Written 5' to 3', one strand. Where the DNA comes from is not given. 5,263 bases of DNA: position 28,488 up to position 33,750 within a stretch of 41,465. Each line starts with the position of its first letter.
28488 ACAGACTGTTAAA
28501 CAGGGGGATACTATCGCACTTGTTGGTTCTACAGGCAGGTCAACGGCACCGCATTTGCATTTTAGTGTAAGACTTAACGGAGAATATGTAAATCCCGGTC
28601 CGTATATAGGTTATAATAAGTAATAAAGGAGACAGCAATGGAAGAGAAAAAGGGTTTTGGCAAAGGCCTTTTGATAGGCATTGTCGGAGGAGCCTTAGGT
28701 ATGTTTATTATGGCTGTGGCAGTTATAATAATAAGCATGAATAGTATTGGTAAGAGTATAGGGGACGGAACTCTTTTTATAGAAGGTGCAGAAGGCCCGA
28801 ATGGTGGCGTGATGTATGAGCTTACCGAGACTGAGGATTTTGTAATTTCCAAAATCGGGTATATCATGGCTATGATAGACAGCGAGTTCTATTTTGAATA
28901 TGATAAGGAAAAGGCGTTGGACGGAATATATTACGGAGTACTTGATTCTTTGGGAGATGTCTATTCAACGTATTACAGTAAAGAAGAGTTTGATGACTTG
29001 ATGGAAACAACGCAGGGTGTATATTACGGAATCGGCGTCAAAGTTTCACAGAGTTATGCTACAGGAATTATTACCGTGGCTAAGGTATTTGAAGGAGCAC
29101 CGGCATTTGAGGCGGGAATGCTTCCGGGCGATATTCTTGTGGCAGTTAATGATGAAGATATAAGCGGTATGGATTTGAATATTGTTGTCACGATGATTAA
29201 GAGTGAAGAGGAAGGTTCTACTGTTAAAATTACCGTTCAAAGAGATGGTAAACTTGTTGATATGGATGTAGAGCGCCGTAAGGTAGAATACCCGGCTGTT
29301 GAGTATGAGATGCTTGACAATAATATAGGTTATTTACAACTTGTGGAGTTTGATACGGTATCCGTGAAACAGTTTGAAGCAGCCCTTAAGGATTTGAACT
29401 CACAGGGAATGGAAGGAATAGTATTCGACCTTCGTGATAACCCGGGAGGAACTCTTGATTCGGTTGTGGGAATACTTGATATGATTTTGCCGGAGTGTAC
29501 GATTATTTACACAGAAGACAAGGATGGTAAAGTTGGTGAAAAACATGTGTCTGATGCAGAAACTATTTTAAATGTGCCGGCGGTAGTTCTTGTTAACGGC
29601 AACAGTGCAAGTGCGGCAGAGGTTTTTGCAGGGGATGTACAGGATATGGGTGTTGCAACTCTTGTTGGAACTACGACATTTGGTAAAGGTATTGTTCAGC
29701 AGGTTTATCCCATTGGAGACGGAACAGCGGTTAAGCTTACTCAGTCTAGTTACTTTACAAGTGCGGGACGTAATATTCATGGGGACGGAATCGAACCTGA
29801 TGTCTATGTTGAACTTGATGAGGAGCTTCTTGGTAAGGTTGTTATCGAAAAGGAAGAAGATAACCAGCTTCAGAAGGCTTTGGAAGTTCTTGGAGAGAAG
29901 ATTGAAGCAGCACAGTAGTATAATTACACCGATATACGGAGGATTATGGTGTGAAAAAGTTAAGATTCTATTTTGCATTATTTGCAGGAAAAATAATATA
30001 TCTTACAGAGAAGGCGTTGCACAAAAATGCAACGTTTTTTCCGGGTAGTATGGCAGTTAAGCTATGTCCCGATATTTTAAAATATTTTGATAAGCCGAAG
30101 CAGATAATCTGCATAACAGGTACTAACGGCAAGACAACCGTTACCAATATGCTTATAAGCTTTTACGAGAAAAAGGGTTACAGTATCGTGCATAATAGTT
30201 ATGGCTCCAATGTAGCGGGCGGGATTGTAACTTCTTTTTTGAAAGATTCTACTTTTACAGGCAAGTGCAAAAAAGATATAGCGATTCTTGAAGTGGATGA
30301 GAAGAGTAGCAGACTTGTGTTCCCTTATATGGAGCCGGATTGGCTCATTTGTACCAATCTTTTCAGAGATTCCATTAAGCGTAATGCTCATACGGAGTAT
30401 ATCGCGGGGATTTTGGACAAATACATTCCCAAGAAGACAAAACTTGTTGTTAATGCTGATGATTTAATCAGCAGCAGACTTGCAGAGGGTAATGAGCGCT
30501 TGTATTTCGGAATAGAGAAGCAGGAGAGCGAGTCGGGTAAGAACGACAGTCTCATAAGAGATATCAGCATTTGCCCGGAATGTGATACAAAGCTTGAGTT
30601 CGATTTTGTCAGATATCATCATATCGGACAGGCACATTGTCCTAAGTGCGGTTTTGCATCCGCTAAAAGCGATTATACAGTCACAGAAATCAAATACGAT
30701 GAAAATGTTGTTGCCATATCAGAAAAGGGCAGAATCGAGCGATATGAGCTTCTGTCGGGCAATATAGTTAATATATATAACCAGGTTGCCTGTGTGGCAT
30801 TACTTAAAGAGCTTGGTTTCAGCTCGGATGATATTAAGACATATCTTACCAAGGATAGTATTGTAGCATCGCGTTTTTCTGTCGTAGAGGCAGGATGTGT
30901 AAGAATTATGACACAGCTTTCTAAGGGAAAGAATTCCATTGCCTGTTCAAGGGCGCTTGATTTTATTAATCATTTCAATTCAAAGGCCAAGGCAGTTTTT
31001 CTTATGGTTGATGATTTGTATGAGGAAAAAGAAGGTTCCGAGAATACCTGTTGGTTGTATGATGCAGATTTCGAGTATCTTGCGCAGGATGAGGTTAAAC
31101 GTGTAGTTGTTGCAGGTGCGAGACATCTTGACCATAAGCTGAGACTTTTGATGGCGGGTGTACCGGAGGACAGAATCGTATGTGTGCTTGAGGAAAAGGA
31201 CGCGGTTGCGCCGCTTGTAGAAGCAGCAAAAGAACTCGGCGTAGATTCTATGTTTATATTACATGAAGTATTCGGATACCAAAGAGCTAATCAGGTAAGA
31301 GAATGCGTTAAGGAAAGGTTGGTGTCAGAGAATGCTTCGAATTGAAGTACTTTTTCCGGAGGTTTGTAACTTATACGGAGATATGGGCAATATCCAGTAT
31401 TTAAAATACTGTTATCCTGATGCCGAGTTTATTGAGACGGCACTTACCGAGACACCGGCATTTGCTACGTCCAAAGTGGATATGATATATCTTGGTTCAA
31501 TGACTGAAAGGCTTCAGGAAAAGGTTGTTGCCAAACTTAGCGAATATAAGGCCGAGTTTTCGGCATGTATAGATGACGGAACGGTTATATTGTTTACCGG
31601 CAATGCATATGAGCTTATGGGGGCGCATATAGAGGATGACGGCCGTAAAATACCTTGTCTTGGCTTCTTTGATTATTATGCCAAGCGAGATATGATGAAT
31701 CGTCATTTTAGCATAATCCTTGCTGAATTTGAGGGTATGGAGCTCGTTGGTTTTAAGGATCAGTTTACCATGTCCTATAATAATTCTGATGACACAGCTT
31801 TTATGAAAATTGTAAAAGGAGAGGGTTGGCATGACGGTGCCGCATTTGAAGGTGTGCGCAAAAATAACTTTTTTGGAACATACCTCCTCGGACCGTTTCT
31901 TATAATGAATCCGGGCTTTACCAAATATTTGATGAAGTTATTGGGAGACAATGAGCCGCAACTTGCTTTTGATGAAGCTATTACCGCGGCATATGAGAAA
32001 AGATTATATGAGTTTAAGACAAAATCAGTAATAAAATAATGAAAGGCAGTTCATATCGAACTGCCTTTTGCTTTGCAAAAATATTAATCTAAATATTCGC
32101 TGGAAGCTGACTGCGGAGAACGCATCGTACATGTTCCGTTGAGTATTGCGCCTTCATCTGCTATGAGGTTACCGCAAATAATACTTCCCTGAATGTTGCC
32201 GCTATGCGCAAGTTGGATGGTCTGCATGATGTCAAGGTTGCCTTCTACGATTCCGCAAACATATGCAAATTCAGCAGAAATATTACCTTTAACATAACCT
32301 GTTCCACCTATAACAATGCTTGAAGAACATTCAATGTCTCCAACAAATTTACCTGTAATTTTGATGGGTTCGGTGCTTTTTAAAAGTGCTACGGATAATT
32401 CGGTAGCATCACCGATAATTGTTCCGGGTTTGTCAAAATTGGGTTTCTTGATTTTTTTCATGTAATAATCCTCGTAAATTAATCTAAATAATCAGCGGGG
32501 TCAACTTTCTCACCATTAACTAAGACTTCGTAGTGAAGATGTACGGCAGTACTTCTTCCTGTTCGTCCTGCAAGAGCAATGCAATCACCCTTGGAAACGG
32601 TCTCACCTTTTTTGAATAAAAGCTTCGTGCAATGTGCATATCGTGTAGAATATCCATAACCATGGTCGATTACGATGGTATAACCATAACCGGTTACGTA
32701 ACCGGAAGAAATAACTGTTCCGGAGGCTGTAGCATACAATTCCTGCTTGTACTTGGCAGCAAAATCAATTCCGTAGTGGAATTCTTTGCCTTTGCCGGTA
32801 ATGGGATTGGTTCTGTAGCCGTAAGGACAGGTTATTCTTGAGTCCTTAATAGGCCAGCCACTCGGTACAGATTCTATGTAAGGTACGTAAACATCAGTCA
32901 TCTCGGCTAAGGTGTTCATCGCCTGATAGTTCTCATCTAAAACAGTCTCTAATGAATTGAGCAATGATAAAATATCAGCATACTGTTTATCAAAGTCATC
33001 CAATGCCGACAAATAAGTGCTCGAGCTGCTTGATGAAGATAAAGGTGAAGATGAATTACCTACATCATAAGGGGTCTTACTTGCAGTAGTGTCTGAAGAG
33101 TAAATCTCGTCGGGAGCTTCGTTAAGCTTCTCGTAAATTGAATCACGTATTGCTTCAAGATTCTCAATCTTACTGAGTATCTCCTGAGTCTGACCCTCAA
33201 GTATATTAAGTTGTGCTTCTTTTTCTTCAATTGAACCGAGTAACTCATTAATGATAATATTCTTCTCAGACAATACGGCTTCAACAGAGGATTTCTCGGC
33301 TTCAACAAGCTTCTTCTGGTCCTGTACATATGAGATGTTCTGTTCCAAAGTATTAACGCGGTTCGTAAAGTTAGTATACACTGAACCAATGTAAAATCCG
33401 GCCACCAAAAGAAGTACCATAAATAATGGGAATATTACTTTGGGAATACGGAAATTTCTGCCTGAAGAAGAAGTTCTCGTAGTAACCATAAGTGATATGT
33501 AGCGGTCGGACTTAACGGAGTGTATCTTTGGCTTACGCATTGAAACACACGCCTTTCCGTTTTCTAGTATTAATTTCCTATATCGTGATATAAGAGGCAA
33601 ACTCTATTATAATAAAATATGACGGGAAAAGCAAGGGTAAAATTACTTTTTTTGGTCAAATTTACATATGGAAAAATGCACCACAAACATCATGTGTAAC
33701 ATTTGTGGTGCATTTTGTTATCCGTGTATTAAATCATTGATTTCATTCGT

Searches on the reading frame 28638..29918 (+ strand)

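Call 57: search_protein_families(library=pfam, proteins=[window:28638-29918:+], max_evalue=0.00001)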
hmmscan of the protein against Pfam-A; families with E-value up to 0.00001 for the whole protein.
window:28638-29918:+ (426 aa): 4 families
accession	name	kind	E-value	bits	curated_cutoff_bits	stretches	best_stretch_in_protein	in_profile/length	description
PF03572.23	Peptidase_S41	-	6.6e-50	169.4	24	1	229-391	1-165/165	Peptidase family S41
PF13180.12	PDZ_2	-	6.2e-13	49.3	27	1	132-212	3-79/80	PDZ domain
PF17820.7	PDZ_6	-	2.4e-09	37.2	27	1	147-202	2-54/54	PDZ domain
PF00595.29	PDZ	-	8e-07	29.8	23.2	1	131-201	11-81/81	PDZ domain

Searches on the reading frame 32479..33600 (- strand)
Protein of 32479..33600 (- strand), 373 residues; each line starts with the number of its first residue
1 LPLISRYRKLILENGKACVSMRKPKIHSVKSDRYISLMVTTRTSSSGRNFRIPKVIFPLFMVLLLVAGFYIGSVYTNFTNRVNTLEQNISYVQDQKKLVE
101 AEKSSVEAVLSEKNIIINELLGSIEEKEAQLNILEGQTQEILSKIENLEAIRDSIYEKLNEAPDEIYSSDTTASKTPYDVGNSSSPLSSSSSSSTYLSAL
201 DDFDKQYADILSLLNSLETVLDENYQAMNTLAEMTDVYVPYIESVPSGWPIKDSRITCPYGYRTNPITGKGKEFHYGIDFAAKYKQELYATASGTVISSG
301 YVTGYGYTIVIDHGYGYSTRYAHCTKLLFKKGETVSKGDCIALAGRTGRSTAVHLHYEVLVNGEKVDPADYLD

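Call 3: search_protein_families(library=pfam, proteins=[window:32479-33600:-], max_evalue=1)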
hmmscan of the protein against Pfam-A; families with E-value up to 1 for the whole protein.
window:32479-33600:- (373 aa): 12 families
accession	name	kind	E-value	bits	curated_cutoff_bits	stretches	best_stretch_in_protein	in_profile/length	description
PF01551.29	Peptidase_M23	-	4.2e-31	107.4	28.7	1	274-368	2-96/96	Peptidase family M23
PF01576.24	Myosin_tail_1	-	0.00031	19.2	38.1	1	78-184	354-460/1081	Myosin tail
PF12296.13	HsbA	-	0.0098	16.8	33.5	1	73-150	34-110/121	Hydrophobic surface binding protein A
PF23203.1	KIF21A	-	0.015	15.5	28.5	1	83-180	13-111/161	KIF21A-like domain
PF24423.1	OVT1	-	0.037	14.9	30.9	1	118-170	11-63/100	Major antigen, helical domain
PF04108.17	ATG17_like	-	0.066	13.1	43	0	189-241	244-301/355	Autophagy protein ATG17-like domain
PF14772.11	NYD-SP28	-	0.16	12.5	22.1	1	93-132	53-92/102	Sperm tail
PF11694.13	DUF3290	-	0.21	12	31.3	1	59-145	49-135/144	Protein of unknown function (DUF3290)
PF21773.2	ODAD1_CC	-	0.31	10.5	27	1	78-160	196-275/287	ODAD1 central coiled coil region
PF07160.18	SKA1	-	0.41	10.9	29.6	0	73-163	5-95/243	Spindle and kinetochore-associated protein 1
PF24687.1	OrgC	-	0.56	11.1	27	0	199-232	6-41/83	Type III Secretion system protein OrgC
PF23991.1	DUF7310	-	0.62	11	40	0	117-162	32-77/83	Coiled-coil region of unknown function (DUF7310)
